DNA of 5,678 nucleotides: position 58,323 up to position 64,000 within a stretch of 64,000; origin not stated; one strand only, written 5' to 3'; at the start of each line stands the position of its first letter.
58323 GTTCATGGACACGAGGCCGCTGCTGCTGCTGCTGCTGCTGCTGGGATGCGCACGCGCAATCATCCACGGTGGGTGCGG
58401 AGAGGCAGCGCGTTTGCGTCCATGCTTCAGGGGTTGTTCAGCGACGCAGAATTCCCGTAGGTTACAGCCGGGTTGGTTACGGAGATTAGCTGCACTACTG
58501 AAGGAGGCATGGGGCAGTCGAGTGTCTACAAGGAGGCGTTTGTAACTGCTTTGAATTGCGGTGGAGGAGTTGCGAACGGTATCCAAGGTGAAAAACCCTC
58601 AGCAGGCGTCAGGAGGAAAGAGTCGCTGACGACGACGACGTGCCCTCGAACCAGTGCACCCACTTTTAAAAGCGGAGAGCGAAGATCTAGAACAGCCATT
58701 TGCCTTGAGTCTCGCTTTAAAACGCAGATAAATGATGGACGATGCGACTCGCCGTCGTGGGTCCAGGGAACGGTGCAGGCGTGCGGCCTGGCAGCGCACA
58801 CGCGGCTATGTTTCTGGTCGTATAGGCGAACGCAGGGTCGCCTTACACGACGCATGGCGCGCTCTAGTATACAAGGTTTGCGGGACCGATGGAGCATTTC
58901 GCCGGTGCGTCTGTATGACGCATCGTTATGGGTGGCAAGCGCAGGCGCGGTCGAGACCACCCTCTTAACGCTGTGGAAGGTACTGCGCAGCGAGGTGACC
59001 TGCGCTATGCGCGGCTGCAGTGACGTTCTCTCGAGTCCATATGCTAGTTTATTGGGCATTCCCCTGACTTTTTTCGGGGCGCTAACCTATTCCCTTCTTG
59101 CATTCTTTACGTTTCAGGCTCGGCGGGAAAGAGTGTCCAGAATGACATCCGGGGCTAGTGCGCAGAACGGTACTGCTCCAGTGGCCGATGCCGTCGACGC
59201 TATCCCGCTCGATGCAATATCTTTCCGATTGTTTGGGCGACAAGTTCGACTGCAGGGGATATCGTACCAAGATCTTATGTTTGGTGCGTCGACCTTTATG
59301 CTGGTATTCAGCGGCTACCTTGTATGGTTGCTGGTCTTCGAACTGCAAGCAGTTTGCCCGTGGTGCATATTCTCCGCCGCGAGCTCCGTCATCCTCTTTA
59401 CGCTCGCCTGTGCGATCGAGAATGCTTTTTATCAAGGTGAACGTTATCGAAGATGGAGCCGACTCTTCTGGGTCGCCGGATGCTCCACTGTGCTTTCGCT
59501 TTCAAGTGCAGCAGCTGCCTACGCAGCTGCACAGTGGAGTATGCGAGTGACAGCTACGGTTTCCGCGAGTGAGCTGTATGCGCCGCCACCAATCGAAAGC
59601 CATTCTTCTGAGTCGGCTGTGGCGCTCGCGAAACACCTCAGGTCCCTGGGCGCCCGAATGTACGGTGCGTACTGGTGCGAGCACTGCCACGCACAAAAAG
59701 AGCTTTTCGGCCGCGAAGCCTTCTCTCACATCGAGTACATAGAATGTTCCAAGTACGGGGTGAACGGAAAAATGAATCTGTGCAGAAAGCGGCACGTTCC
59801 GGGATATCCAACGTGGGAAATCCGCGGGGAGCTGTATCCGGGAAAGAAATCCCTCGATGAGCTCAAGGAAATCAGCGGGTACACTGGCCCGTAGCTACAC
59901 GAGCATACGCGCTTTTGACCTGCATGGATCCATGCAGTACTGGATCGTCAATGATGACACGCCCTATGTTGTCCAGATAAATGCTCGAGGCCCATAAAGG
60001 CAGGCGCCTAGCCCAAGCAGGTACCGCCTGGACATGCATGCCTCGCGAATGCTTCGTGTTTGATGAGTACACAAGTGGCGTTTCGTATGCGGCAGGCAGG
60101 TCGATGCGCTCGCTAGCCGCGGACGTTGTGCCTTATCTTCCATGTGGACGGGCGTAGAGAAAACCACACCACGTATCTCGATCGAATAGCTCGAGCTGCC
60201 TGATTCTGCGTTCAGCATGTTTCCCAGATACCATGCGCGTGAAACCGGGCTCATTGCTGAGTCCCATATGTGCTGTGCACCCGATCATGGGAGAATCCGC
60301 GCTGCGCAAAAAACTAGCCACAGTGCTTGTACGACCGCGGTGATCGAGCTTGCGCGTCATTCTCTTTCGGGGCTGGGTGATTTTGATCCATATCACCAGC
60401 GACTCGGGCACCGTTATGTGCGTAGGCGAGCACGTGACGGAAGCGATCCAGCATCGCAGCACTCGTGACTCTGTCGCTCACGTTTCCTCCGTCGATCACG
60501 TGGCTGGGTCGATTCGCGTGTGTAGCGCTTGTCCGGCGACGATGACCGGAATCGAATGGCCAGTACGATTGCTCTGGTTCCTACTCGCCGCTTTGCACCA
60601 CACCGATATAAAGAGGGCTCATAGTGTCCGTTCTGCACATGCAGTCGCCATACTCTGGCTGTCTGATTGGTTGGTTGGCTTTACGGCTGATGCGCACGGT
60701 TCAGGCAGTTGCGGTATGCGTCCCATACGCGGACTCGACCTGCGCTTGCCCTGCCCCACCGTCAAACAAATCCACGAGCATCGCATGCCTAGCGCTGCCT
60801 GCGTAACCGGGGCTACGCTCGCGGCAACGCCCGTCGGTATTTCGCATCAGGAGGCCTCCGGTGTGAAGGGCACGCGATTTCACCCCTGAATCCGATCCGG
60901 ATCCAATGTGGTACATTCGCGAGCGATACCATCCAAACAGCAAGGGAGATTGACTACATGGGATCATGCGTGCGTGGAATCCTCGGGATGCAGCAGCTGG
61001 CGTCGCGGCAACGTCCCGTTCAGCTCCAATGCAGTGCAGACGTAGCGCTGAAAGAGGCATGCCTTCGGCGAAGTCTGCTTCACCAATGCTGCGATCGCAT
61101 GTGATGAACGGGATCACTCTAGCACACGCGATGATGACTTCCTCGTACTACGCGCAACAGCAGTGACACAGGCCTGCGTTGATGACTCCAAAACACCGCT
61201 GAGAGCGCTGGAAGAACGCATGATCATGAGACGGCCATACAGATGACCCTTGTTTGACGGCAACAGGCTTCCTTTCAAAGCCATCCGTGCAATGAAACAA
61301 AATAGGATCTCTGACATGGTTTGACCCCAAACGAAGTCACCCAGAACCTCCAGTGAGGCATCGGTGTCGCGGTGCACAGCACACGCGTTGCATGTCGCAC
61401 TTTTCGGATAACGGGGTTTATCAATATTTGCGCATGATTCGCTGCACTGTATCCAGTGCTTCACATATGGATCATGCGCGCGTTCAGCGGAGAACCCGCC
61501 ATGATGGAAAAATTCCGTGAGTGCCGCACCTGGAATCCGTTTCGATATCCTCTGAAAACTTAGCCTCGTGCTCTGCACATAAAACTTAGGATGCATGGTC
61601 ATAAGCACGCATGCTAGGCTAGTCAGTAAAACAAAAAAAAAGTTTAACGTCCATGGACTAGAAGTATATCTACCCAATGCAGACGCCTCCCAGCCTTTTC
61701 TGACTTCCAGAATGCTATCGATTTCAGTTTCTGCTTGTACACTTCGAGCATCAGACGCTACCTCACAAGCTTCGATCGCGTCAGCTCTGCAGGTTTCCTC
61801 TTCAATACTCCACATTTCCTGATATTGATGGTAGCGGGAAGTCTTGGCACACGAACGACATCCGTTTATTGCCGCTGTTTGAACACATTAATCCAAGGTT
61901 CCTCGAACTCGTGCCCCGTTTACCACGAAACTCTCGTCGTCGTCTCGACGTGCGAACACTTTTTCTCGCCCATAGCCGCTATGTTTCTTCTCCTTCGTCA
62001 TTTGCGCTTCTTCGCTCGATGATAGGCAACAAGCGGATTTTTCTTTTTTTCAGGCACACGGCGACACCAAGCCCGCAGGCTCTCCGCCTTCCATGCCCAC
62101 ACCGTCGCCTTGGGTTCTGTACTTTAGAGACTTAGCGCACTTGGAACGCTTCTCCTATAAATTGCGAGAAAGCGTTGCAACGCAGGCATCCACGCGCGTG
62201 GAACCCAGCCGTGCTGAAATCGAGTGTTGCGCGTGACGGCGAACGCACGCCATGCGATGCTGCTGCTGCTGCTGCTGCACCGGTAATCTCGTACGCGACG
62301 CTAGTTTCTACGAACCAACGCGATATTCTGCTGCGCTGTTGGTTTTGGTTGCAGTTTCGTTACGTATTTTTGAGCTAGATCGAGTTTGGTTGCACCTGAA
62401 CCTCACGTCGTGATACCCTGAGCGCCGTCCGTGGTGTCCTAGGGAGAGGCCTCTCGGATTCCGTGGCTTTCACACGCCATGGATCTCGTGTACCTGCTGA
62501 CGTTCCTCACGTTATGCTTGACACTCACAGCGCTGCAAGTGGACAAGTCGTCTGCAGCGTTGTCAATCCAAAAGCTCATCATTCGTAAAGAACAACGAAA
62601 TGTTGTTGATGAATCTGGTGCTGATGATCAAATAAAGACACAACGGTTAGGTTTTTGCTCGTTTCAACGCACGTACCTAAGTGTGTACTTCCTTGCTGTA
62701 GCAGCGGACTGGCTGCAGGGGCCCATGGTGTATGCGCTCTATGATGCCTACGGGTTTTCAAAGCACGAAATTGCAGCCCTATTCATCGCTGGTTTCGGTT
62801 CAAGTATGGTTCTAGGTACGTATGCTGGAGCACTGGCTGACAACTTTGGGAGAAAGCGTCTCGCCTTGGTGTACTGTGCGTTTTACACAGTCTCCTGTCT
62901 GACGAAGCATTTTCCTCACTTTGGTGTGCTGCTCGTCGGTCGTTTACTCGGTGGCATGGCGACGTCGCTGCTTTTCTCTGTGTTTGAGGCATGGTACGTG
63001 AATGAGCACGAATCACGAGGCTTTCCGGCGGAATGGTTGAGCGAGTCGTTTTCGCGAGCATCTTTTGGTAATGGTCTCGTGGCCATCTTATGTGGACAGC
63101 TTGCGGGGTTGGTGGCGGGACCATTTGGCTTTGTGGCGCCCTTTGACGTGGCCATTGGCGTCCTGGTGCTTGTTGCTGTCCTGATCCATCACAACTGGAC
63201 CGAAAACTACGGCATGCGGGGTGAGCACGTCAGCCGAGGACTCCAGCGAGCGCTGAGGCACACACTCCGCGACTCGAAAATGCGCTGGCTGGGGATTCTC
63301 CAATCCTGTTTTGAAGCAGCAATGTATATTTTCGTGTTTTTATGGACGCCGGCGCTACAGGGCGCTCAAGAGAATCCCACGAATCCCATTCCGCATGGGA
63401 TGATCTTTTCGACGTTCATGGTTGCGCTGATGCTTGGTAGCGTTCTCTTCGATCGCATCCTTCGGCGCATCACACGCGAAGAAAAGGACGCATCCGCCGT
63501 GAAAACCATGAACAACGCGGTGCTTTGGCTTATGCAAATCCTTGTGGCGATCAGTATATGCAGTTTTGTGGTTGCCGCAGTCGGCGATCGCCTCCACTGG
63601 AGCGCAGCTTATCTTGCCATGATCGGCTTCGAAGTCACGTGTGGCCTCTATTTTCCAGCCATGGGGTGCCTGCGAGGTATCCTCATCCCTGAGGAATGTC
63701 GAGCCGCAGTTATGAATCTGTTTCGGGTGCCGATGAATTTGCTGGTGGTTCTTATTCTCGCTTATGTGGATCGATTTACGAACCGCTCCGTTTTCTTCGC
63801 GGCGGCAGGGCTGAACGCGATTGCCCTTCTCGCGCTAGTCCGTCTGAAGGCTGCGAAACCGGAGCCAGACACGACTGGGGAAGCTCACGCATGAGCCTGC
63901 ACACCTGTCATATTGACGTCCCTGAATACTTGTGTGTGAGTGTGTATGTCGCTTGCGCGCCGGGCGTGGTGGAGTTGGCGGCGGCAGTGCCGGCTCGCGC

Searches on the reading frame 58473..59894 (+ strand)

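Call 15: search_protein_families(library=pfam, proteins=[window:58473-59894:+], max_evalue=0.00001)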
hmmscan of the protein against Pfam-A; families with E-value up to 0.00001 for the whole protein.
window:58473-59894:+ (473 aa): 1 family
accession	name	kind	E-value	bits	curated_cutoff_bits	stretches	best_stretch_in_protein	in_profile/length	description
PF07884.19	VKOR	-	1.4e-19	71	27.5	1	152-312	4-133/134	Vitamin K epoxide reductase family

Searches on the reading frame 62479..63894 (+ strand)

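Call 15: search_protein_families(library=pfam, proteins=[window:62479-63894:+], max_evalue=0.00001)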
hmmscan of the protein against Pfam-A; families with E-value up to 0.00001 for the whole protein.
window:62479-63894:+ (471 aa): 2 families
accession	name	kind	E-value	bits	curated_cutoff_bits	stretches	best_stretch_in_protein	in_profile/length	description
PF05631.20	MFS_5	-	6e-107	358.1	25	1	57-359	30-334/356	Sugar-tranasporters, 12 TM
PF07690.21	MFS_1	-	5.7e-22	78.5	33.4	1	68-416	3-336/347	Major Facilitator Superfamily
